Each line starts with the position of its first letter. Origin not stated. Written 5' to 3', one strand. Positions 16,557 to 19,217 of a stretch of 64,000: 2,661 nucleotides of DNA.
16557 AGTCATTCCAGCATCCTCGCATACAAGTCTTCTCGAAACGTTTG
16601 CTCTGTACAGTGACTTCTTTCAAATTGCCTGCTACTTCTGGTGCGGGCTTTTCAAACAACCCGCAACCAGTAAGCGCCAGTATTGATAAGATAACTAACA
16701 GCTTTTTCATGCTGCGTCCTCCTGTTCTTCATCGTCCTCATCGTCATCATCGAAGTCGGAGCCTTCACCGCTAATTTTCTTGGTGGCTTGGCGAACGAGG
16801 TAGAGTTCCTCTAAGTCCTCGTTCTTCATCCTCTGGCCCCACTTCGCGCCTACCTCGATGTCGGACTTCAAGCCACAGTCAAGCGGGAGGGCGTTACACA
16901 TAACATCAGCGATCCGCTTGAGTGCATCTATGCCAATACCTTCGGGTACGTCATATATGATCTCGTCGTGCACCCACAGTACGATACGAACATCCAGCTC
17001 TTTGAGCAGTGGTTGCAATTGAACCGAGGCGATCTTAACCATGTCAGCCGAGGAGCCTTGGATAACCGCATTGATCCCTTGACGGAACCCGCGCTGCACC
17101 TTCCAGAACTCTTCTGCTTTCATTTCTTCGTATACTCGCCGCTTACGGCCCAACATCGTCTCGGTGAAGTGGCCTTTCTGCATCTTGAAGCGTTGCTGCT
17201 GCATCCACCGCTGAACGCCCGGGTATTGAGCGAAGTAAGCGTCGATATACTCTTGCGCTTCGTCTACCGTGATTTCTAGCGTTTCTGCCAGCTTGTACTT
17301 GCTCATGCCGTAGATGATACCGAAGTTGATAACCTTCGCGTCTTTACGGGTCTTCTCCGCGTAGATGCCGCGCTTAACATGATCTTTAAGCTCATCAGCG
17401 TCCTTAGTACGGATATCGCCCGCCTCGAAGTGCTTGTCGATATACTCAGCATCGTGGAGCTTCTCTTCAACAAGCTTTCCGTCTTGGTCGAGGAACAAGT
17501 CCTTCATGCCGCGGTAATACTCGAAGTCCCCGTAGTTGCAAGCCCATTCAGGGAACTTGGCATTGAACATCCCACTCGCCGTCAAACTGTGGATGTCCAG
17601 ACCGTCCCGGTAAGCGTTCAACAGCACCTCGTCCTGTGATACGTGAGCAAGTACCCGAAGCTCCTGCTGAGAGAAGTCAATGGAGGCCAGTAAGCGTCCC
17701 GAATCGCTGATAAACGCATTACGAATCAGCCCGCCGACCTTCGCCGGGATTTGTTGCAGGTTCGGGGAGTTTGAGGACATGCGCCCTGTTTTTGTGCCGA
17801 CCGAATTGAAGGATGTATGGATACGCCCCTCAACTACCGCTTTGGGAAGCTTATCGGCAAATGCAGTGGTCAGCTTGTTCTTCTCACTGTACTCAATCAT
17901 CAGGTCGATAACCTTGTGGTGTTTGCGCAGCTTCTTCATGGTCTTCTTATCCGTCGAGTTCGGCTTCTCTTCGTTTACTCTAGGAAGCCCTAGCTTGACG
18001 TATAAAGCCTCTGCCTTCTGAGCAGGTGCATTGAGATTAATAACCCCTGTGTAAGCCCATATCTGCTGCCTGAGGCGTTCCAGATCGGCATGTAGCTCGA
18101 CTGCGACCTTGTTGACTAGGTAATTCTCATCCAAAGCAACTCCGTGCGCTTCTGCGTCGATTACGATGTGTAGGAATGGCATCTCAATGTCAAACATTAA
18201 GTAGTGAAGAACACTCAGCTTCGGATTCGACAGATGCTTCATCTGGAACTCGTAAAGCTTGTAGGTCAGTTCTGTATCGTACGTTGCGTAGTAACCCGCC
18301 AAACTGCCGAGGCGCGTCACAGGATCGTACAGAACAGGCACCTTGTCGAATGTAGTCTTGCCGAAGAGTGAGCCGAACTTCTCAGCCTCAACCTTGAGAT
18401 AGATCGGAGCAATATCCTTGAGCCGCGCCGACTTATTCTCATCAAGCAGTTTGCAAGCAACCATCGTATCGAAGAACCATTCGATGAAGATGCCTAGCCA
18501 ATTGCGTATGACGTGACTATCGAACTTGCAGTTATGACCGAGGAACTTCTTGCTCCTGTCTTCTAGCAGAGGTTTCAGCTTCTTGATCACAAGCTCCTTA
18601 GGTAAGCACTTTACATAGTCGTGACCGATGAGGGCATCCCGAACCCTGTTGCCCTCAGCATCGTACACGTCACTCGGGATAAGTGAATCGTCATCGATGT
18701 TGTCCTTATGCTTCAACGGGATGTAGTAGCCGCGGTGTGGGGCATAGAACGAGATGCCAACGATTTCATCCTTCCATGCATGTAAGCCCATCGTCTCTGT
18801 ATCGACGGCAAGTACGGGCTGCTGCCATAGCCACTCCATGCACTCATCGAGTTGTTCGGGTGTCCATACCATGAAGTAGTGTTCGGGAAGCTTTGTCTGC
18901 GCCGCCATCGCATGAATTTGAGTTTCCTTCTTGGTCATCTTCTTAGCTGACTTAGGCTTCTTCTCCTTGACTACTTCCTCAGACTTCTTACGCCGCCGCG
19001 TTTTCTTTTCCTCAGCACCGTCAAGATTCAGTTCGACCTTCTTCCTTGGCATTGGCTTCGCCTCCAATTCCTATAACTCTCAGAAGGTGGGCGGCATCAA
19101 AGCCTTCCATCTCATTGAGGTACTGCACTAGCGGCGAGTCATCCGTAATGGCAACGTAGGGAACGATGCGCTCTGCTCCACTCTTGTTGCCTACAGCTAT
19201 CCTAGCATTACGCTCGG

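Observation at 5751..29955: Six-copy bipartite conserved element upstream of minus-strand operons: candidate phage-specific promoter family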

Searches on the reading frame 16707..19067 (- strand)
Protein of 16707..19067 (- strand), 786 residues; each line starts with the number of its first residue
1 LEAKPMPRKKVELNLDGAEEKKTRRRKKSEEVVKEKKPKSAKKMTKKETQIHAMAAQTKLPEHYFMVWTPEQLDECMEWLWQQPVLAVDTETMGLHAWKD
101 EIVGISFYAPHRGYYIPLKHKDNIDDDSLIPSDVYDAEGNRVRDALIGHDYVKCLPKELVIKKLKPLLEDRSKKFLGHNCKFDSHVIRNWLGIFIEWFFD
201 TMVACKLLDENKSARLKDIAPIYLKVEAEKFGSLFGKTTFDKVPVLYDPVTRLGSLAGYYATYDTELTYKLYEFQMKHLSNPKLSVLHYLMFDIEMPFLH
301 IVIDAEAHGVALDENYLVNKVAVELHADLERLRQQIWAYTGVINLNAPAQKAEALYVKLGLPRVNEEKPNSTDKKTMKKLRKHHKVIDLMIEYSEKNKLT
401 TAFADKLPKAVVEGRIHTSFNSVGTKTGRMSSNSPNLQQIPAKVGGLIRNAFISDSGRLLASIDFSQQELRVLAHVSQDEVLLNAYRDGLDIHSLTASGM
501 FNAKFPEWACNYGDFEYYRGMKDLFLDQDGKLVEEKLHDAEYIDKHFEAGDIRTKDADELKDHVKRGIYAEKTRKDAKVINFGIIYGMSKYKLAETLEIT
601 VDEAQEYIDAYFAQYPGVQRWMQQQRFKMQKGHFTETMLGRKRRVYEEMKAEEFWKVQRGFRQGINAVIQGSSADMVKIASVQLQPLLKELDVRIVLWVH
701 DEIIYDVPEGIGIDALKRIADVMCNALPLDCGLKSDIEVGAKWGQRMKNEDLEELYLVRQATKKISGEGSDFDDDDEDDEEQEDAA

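Call 8: search_protein_families(library=pfam, proteins=[window:16707-19067:-], max_evalue=0.01)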
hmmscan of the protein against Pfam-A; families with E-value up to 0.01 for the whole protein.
window:16707-19067:- (786 aa): 2 families
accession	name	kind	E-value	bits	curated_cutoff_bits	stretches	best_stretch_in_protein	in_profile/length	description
PF00476.26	DNA_pol_A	-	7e-104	348.2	34.3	2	319-505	5-199/381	DNA polymerase family A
PF01612.26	DNA_pol_A_exo1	-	1.1e-19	71.3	23.6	1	64-274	1-167/173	3'-5' exonuclease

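Call 9: search_protein_families(library=phrogs, proteins=[window:16707-19067:-], max_evalue=0.001)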
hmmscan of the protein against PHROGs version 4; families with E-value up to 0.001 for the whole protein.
window:16707-19067:- (786 aa): 13 families
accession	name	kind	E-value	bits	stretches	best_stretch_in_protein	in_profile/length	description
phrog_17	-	DNA, RNA and nucleotide metabolism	9.8e-134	448.9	1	34-759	627-1246/1445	DNA polymerase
phrog_12241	-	DNA, RNA and nucleotide metabolism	5.9e-71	240.9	1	17-453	55-500/502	DNA polymerase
phrog_5995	-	DNA, RNA and nucleotide metabolism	1.4e-35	124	1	582-751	2-183/236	DNA polymerase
phrog_2573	-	DNA, RNA and nucleotide metabolism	1.1e-33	117.9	2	571-726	83-248/336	DNA polymerase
phrog_15971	-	DNA, RNA and nucleotide metabolism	2.1e-24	87.4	2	411-475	119-181/376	DNA polymerase I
phrog_23226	-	DNA, RNA and nucleotide metabolism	1.1e-22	81.3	2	351-516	231-397/611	DNA polymerase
phrog_10285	-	DNA, RNA and nucleotide metabolism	5.3e-22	79.3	2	432-647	27-207/321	DNA polymerase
phrog_35406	-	DNA, RNA and nucleotide metabolism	1.1e-14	55.4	1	516-708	51-247/320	DNA polymerase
phrog_192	-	DNA, RNA and nucleotide metabolism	3.9e-06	27.4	1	28-220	46-241/397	DNA polymerase exonuclease subunit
phrog_7766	-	DNA, RNA and nucleotide metabolism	6.6e-06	26.7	1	638-726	79-164/186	DNA polymerase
phrog_8888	-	DNA, RNA and nucleotide metabolism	1.5e-05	26.1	1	540-623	36-117/295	DNA polymerase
phrog_9556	-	DNA, RNA and nucleotide metabolism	9.6e-05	22.5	1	375-440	376-439/441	DNA polymerase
phrog_6375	-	DNA, RNA and nucleotide metabolism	0.00065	20.7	0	586-685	2-103/204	DNA polymerase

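Call 11: search_dna_similar(query=window:16707-19067:-, collection=phages, mode=protein, max_rows=30)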
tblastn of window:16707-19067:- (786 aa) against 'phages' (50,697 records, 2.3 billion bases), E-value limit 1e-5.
Records with a match: 4760; places in all: 4766; records where one place covers at least 80% of the query: 788.
Best place of each record, by identity: <60% 4760.
By first word of the organism name: Mycobacterium 994; Vibrio 597; Salmonella 331; Microbacterium 317; Pseudomonas 309; Bacillus 247; Escherichia 216; Staphylococcus 202; Acinetobacter 161; Enterococcus 148; and 110 more.
By host as written in the record: Mycobacterium smegmatis mc2 155 715; - 675; Microbacterium foliorum NRRL B-24224 138; Microbacterium foliorum NRRL B-24224 SEA 133; Mycobacterium smegmatis mc#155 131; Pseudomonas aeruginosa 115; Escherichia coli 71; Staphylococcus aureus 63; and 811 more.
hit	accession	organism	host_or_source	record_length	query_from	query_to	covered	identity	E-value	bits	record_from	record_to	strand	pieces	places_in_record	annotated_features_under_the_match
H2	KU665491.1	Bacillus phage Mgbh1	Bacillus sp. MGK1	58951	61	748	88%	33.1%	2e-87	309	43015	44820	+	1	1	DNA-directed DNA polymerase-like protein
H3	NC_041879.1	Bacillus phage Mgbh1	Bacillus sp. MGK1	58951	61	748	88%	33.1%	2e-87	309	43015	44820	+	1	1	DNA polymerase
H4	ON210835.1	Bacillus phage 268TH002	Bacillus subtilis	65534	61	745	87%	32.4%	2e-84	300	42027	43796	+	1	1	61: DNA polymerase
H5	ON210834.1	Bacillus phage 268TH007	Bacillus subtilis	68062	61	745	87%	32.4%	2e-84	300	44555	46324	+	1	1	65: DNA polymerase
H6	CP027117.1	Bacillus phage EZ-2018a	Bacillus pumilus strain 145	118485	50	752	89%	31.4%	2e-90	318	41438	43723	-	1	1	record has no annotation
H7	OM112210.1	Bacillus phage PK2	Bacillus sp. (in: Bacteria)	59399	61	759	89%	29.8%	2e-68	253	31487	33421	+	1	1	DNA polymerase I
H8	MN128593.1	Listeria phage LP-031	Listeria monocytogenes FSL F6-367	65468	49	746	89%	29.6%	8e-70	256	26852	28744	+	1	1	DNA polymerase I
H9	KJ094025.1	Listeria phage LP-032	Listeria monocytogenes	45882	49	746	89%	29.6%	8e-70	256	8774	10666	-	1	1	DNA polymerase I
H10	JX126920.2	Listeria phage LP-037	-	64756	49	746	89%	29.6%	9e-70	256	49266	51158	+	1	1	DNA polymerase I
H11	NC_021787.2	Listeria phage LP-037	-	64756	49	746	89%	29.6%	9e-70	256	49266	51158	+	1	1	DNA polymerase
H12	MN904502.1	Listeria phage LP-018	Listeria monocytogenes FSL F6-367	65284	49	746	89%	29.6%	9e-70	256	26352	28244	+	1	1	DNA polymerase I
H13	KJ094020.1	Listeria phage LP-026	Listeria monocytogenes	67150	49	746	89%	29.6%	9e-70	256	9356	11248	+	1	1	DNA polymerase I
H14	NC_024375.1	Listeria phage LP-026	Listeria monocytogenes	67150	49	746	89%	29.6%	9e-70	256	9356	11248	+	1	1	DNA polymerase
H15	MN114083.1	Listeria phage LP-013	Listeria monocytogenes J1-208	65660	49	746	89%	29.6%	2e-69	255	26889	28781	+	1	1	DNA polymerase I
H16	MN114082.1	Listeria phage LP-010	Listeria monocytogenes J1-208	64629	49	746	89%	29.6%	2e-69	255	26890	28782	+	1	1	DNA polymerase I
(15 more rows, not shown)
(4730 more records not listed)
